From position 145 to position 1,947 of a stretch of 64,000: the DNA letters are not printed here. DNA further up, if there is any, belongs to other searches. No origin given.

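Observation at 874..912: MACPF signature segment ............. inside ORF 295-1800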

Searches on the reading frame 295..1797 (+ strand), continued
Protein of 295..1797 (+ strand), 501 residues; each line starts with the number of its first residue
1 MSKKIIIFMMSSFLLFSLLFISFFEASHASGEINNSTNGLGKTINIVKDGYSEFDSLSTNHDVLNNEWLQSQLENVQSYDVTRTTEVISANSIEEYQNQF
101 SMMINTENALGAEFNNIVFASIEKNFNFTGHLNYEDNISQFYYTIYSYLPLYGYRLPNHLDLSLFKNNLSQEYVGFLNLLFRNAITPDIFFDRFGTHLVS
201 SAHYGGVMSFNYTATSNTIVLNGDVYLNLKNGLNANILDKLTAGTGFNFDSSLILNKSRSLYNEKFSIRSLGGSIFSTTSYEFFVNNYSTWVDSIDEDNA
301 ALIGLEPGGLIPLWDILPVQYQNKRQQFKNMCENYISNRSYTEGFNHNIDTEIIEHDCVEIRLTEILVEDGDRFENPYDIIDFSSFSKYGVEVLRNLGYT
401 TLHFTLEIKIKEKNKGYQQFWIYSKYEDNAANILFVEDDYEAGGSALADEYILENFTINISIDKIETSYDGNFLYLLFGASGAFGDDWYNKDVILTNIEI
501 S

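Call 65: search_protein_families(library=pfam, proteins=[L034:6001-7293:+, L034:7379-10168:+, L034:4766-5581:+, L034:10378-11070:+, L046:5959-7839:+, L041:1443-3047:+, L017:7497-9557:+, L017:9533-12094:+, L059:4396-4773:+, L051:5515-6951:+], max_evalue=0.001)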
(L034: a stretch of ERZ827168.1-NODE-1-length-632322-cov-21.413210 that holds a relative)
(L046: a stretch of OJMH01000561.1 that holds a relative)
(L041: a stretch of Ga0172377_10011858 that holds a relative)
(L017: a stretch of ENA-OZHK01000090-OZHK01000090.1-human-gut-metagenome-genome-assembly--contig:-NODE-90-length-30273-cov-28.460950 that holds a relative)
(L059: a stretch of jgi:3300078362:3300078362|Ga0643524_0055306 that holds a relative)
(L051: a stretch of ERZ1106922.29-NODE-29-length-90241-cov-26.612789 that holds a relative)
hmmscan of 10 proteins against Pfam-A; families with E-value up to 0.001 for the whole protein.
L034:6001-7293:+ (431 aa): 1 family
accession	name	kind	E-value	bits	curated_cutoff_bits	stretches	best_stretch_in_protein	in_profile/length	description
PF01823.24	MACPF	-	7.6e-11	43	21.5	1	148-315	30-201/214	MAC/Perforin domain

L034:7379-10168:+ (930 aa): 4 families
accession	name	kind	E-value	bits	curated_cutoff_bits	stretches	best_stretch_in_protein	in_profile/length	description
PF09479.16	Flg_new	-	2.4e-52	175.3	27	4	169-209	1-40/65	Listeria-Bacteroides repeat domain (List_Bact_rpt)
PF03009.23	GDPD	-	3.4e-17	63.8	23.6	1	378-598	3-237/244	Glycerophosphoryl diester phosphodiesterase family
PF18998.6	Flg_new_2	-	4.9e-11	42.9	23.6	0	69-103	32-70/73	Divergent InlB B-repeat domain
PF21817.3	CapR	-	0.00096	19.7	24.2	0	656-673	12-29/67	CapR homology domain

L034:4766-5581:+ (272 aa): 1 family
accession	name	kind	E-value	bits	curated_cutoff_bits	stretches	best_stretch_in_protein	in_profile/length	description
PF14808.11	TMEM164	-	6.2e-16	59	25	1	18-239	2-210/217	TMEM164 family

L034:10378-11070:+ (231 aa): 1 family
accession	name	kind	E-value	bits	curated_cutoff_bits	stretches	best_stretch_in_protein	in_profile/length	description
PF01872.23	RibD_C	-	6.3e-17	62.5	24.1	1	12-212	4-191/197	RibD C-terminal domain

L046:5959-7839:+ (627 aa): 2 families
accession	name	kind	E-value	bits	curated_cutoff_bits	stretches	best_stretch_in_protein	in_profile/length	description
PF01823.24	MACPF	-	1e-08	36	21.5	1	152-330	29-208/214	MAC/Perforin domain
PF07581.17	Glug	-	0.00056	20.6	20.5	0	513-534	5-27/28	The GLUG motif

L041:1443-3047:+ (535 aa): 1 family
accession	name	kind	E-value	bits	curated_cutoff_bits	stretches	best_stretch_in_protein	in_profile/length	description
PF01823.24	MACPF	-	1.6e-12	48.5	21.5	1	165-361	15-201/214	MAC/Perforin domain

L017:7497-9557:+ (687 aa): 6 families
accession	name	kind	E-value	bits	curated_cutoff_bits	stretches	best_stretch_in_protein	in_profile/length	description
PF00005.33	ABC_tran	-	2e-36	126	25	1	25-168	1-136/137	ABC transporter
PF02687.27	FtsX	-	8.7e-09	35.9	25.5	1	563-680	3-118/120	FtsX-like permease C-terminal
PF02463.25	SMC_N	-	2.3e-08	34.2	40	1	117-205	119-205/220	RecF/RecN/SMC N terminal domain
PF13555.12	AAA_29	-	4.4e-05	23.6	27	1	28-69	15-55/61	P-loop containing region of AAA domain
PF03193.22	RsgA_GTPase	-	0.00058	20.2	30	0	14-57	86-128/174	RsgA GTPase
PF13304.12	AAA_21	-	0.00095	19.8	27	0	38-76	2-57/304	AAA domain, putative AbiEii toxin, Type IV TA system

L017:9533-12094:+ (854 aa): 4 families
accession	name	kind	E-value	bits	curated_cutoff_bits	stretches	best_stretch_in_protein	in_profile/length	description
PF00005.33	ABC_tran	-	2e-33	116.3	25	1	36-179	1-136/137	ABC transporter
PF02463.25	SMC_N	-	3.6e-09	36.8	40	1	130-220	121-208/220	RecF/RecN/SMC N terminal domain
PF02687.27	FtsX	-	1.8e-06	28.4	25.5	1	729-845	4-118/120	FtsX-like permease C-terminal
PF13555.12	AAA_29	-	0.00029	21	27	1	41-63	17-39/61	P-loop containing region of AAA domain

L059:4396-4773:+ (126 aa): 2 families
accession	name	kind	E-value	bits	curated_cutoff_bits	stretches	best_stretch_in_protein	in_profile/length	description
PF00005.33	ABC_tran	-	3.1e-17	63.9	25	1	23-117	3-86/137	ABC transporter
PF13555.12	AAA_29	-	0.00016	21.8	27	1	26-48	17-39/61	P-loop containing region of AAA domain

L051:5515-6951:+ (479 aa): 1 family
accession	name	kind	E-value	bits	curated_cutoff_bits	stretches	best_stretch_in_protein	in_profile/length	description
PF01823.24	MACPF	-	3.1e-13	50.8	21.5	1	160-320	40-209/214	MAC/Perforin domain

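Call 68: search_protein_families(library=pfam, proteins=[L051:2526-3224:+, L051:3217-4293:+, L051:4286-5530:+, L051:7055-7675:+, L051:1965-2465:+, L051:1463-1981:+, L051:655-1446:+], max_evalue=0.001)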
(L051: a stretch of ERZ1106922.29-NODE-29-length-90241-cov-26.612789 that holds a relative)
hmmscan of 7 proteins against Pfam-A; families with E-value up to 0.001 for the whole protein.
L051:2526-3224:+ (233 aa): 9 families
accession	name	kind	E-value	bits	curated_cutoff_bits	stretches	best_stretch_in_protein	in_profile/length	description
PF00005.33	ABC_tran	-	7.4e-34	117.7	25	1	32-180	1-136/137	ABC transporter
PF02463.25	SMC_N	-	4.6e-08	33.2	40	1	41-225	23-211/220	RecF/RecN/SMC N terminal domain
PF13166.12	AAA_13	-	9e-06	25.1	36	0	39-139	13-104/713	AAA domain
PF00437.27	T2SSE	-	0.00011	21.4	24.9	1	13-74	119-174/370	Type II/IV secretion system protein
PF20720.3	nSTAND3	-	0.00015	21.9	27.2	1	32-62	7-37/155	Novel STAND NTPase 3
PF13476.12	AAA_23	-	0.00019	22.5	27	1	39-84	17-56/201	AAA domain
PF25199.1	nSTAND_NTPase5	-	0.00023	21.4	34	0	41-77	40-77/145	Novel STAND NTPase 5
PF13555.12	AAA_29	-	0.00025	21.2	27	1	39-75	19-54/61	P-loop containing region of AAA domain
PF13304.12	AAA_21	-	0.00081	20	27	0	44-108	1-57/304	AAA domain, putative AbiEii toxin, Type IV TA system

L051:3217-4293:+ (359 aa): 1 family
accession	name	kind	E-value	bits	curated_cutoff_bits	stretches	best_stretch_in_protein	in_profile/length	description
PF02687.27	FtsX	-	1.7e-06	28.5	25.5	1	215-343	5-117/120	FtsX-like permease C-terminal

L051:4286-5530:+ (415 aa): 1 family
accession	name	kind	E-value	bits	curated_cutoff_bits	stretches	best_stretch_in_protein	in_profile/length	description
PF02687.27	FtsX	-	2.1e-06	28.2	25.5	1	288-408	4-119/120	FtsX-like permease C-terminal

L051:7055-7675:+ (207 aa): 1 family
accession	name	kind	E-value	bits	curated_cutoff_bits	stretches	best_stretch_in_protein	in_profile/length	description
PF02677.20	QueH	-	1.9e-67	227.2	23.5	1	25-198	1-175/175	Epoxyqueuosine reductase QueH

L051:1965-2465:+ (167 aa): 2 families
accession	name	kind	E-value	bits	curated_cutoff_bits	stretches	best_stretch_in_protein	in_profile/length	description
PF00293.34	NUDIX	-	4.8e-14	52.9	21.1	1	44-150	5-124/134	NUDIX domain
PF13240.11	Zn_Ribbon_1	-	0.00074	19.7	25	0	6-15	13-22/23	zinc-ribbon domain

L051:1463-1981:+ (173 aa): 1 family
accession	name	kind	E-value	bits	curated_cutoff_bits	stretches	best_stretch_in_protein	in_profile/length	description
PF01613.24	Flavin_Reduct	-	1e-15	58.6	27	1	16-169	3-135/153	Flavin reductase like domain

L051:655-1446:+ (264 aa): 1 family
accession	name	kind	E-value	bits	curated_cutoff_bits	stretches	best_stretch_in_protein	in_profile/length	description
PF02517.21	Rce1-like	-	5.2e-15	55.9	22.4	1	162-257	6-93/93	Type II CAAX prenyl endopeptidase Rce1-like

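Call 71: search_protein_families(library=pfam, proteins=[L046:5156-5863:+, L046:7864-8604:+, L046:8715-9503:+, L046:9559-10560:+, L046:2789-3622:+, L046:1731-2759:+, L041:105-1439:+, L041:3055-3696:+, L041:3991-4800:+], max_evalue=0.001)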
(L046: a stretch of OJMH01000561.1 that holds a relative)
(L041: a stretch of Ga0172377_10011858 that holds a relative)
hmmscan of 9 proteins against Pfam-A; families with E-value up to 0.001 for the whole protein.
L046:5156-5863:+ (236 aa): 4 families
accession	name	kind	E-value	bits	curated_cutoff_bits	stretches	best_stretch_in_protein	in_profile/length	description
PF00005.33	ABC_tran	-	9.1e-29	101.2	25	1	21-153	2-137/137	ABC transporter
PF13304.12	AAA_21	-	4.9e-14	53.5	27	2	124-183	237-298/304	AAA domain, putative AbiEii toxin, Type IV TA system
PF13476.12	AAA_23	-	0.00016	22.8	27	1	20-60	10-49/201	AAA domain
PF13175.12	AAA_15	-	0.00027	21.1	32.1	1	32-76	25-62/374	AAA ATPase domain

L046:7864-8604:+ (247 aa): 0 families

L046:8715-9503:+ (263 aa): 0 families

L046:9559-10560:+ (334 aa): 1 family
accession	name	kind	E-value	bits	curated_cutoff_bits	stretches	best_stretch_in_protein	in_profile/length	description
PF14057.11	GGGtGRT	-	2.8e-198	658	27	1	5-331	1-327/327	GGGtGRT protein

L046:2789-3622:+ (278 aa): 3 families
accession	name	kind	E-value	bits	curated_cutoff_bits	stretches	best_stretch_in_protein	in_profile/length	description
PF13561.12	adh_short_C2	-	2.9e-52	178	27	1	41-276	5-235/236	Enoyl-(Acyl carrier protein) reductase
PF00106.31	adh_short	-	2.1e-50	171.4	26.6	1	33-223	1-192/195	short chain dehydrogenase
PF08659.16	KR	-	5.6e-12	46.4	22.6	1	34-180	2-149/180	KR domain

L046:1731-2759:+ (343 aa): 5 families
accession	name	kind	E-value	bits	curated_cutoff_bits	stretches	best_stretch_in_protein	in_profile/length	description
PF13377.12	Peripla_BP_3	-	3.3e-21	76.5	26.5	1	173-329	1-166/167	Periplasmic binding protein-like domain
PF00356.27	LacI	-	1.2e-12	47.9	27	1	12-53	5-46/46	Bacterial regulatory proteins, lacI family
PF00532.27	Peripla_BP_1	-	8.8e-10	38.9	22.2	1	66-327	3-280/281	Periplasmic binding proteins and sugar binding domain of LacI family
PF13407.12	Peripla_BP_4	-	6e-08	33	35.1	1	68-306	2-250/258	Periplasmic binding protein domain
PF01381.28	HTH_3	-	4.4e-05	23.9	23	1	5-45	8-48/55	Helix-turn-helix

L041:105-1439:+ (445 aa): 2 families
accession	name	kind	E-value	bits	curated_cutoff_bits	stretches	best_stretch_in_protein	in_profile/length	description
PF04055.27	Radical_SAM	-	5.8e-15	56.3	29.5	1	56-201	3-143/166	Radical SAM superfamily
PF13353.11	Fer4_12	-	1.7e-07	32.1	22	1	54-172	9-125/137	4Fe-4S single cluster domain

L041:3055-3696:+ (214 aa): 0 families

L041:3991-4800:+ (270 aa): 3 families
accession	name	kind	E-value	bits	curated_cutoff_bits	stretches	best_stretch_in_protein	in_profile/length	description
PF01381.28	HTH_3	-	1.5e-11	44.5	23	1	7-65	1-53/55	Helix-turn-helix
PF13560.12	HTH_31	-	1.7e-07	31.9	27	1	3-63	2-57/64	Helix-turn-helix domain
PF12844.13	HTH_19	-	1e-05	25.8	30.2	1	6-68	3-59/64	Helix-turn-helix domain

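Call 73: search_protein_families(library=pfam, proteins=[P0121, P0130, P0065, P0022, P0076, P0106, P0094, P0123], max_evalue=0.001)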
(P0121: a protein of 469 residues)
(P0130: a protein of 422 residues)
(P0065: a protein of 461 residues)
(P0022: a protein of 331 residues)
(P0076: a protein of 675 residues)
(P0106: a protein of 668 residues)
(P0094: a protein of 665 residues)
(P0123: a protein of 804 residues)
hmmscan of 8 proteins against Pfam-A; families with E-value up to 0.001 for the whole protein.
P0121 (469 aa): 2 families
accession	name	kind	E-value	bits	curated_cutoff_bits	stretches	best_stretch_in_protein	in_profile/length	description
PF09479.16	Flg_new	-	4.2e-16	59.2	27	2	29-77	7-53/65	Listeria-Bacteroides repeat domain (List_Bact_rpt)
PF18998.6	Flg_new_2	-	0.0007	20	23.6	0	280-313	28-62/73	Divergent InlB B-repeat domain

P0130 (422 aa): 1 family
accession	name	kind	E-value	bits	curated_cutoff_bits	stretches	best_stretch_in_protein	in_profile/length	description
PF01308.23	Chlam_OMP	-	0.00034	19.9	20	0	367-409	113-155/397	Chlamydia major outer membrane protein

P0065 (461 aa): 0 families

P0022 (331 aa): 0 families

P0076 (675 aa): 1 family
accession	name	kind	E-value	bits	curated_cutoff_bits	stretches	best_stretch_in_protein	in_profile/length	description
PF01823.24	MACPF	-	4.4e-07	30.7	21.5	1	127-290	4-177/214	MAC/Perforin domain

P0106 (668 aa): 1 family
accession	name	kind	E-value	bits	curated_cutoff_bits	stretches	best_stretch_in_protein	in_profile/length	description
PF01823.24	MACPF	-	1.1e-06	29.4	21.5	1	121-269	21-164/214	MAC/Perforin domain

P0094 (665 aa): 3 families
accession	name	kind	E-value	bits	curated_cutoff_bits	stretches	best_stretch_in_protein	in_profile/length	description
PF07581.17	Glug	-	2.7e-09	37.3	20.5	1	603-635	1-26/28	The GLUG motif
PF01823.24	MACPF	-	1.1e-07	32.7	21.5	1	155-321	7-178/214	MAC/Perforin domain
PF05342.19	Peptidase_M26_N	-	5.3e-07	29.6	27.7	1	406-527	147-249/250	M26 IgA1-specific Metallo-endopeptidase N-terminal region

P0123 (804 aa): 1 family
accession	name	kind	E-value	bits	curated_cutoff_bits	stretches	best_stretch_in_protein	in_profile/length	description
PF01823.24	MACPF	-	6.3e-13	49.8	21.5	1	223-433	3-214/214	MAC/Perforin domain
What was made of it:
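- The same C-terminal module occurs in surface lipoproteins with Listeria-Bacteroides repeats (call 73).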

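Call 74: find_encoding_contigs(protein=P0121, flank=5000, max_places=2)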
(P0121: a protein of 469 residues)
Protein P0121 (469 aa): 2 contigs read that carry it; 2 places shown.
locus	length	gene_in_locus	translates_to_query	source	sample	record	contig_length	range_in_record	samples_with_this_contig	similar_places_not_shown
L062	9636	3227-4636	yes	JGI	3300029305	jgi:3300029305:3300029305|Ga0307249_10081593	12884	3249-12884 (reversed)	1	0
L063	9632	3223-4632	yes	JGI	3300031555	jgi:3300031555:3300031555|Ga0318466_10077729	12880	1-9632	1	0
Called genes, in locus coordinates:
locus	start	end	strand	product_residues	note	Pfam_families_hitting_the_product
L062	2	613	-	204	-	?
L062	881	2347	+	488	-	PF00478:IMPDH, PF00571:CBS, PF00977:His_biosynth (faint), PF01070:FMN_dh, PF03060:NMO (weak)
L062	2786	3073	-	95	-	PF12844:HTH_19 (weak), PF13560:HTH_31 (weak), PF01381:HTH_3, PF13412:HTH_24 (weak)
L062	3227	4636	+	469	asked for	PF09479:Flg_new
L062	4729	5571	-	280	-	PF00892:EamA (weak)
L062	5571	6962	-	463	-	PF00728:Glyco_hydro_20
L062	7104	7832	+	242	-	PF00165:HTH_AraC (faint), PF12833:HTH_18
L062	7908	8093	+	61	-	-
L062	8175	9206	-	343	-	PF00793:DAHP_synth_1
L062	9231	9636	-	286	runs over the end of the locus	PF02153:PDH_N, PF20463:PDH_C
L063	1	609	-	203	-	?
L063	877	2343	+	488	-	PF00478:IMPDH, PF00571:CBS, PF00977:His_biosynth (faint), PF01070:FMN_dh (weak), PF03060:NMO (weak)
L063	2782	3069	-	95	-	PF12844:HTH_19 (weak), PF13560:HTH_31 (weak), PF01381:HTH_3, PF13412:HTH_24 (weak)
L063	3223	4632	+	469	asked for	PF09479:Flg_new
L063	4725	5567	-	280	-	PF00892:EamA (weak)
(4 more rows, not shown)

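Call 75: find_encoding_contigs(protein=P0130, flank=5000, max_places=2)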
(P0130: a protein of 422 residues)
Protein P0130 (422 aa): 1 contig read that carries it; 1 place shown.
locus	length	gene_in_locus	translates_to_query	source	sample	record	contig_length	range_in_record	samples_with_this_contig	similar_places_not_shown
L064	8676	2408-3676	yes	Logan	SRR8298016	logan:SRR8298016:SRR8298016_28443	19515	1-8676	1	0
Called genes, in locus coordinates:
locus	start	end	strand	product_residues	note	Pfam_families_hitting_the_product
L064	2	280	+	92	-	?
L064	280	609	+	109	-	PF04327:Peptidase_Prp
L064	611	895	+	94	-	PF01016:Ribosomal_L27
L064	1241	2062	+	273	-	PF07934:OGG_N, PF00730:HhH-GPD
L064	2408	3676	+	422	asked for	-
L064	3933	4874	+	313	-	PF01936:NYN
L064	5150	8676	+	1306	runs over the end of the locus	-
